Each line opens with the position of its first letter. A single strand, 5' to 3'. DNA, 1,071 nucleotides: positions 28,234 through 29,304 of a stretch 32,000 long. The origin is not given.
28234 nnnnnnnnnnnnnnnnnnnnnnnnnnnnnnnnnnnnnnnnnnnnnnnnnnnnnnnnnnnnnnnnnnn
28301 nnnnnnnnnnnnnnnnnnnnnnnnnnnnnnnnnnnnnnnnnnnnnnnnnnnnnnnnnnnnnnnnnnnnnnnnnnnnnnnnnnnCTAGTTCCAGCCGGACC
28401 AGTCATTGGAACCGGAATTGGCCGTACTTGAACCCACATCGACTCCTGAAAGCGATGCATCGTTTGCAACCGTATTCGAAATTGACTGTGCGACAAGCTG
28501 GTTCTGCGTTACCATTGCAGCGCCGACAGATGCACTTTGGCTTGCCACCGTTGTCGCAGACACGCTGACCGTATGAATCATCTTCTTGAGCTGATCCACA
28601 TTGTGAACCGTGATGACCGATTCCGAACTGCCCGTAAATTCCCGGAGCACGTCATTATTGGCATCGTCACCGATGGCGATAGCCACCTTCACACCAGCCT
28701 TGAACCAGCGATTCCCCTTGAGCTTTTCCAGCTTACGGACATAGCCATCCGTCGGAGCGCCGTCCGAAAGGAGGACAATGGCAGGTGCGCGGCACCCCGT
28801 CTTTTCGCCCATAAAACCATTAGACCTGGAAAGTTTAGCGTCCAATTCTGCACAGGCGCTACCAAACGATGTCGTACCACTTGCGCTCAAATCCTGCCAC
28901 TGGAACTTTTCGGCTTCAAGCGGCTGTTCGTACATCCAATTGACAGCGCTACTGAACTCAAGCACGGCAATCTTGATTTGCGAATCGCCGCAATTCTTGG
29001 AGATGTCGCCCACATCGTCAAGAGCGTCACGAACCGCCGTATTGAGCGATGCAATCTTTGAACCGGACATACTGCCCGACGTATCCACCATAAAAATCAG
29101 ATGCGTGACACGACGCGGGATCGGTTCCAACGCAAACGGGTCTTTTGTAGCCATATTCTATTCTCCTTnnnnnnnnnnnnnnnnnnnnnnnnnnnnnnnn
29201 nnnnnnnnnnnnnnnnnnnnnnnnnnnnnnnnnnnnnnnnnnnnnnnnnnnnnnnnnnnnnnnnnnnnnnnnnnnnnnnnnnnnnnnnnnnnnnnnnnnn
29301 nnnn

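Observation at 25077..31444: Kinase - TerY-like vWA - PP2C triad coupled to a 770-aa membrane ankyrin-repeat protein, facing a divergent orphan sigma factor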

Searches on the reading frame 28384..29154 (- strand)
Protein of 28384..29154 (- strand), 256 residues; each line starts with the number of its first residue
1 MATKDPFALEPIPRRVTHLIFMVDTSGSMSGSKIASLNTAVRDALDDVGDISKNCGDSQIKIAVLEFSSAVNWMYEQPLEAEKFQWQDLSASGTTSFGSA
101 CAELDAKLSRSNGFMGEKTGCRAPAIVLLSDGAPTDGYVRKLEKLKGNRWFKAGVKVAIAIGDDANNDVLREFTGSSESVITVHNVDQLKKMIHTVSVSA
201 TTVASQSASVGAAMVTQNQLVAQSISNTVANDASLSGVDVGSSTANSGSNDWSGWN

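Call 3: search_protein_families(library=pfam, proteins=[window:28384-29154:-], max_evalue=0.01)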
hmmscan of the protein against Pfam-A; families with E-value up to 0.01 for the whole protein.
window:28384-29154:- (256 aa): 2 families
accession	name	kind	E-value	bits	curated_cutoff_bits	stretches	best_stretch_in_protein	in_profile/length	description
PF00092.34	VWA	-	7.9e-09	36.4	23.8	1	19-193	2-172/174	von Willebrand factor type A domain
PF13519.12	VWA_2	-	3e-05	25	27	1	19-132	1-106/107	von Willebrand factor type A domain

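Call 4: search_protein_families(library=padloc, proteins=[window:28384-29154:-], max_evalue=0.01)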
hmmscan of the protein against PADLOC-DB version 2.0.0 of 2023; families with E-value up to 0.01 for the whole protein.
window:28384-29154:- (256 aa): 0 families

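Call 5: search_protein_families(library=ncbifam, proteins=[window:28384-29154:-], max_evalue=0.01)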
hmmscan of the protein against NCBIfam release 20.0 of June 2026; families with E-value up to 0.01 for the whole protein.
window:28384-29154:- (256 aa): 1 family
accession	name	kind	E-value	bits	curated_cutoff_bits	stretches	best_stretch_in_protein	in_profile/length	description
TIGR03788.1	marine_srt_targ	equivalog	4.7e-06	25.3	551.65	1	18-95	273-349/629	marine proteobacterial sortase target protein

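Call 86: search_protein_families(library=padloc, proteins=[window:28384-29154:-], max_evalue=10)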
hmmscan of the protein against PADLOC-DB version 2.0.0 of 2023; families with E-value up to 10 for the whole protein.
window:28384-29154:- (256 aa): 0 families
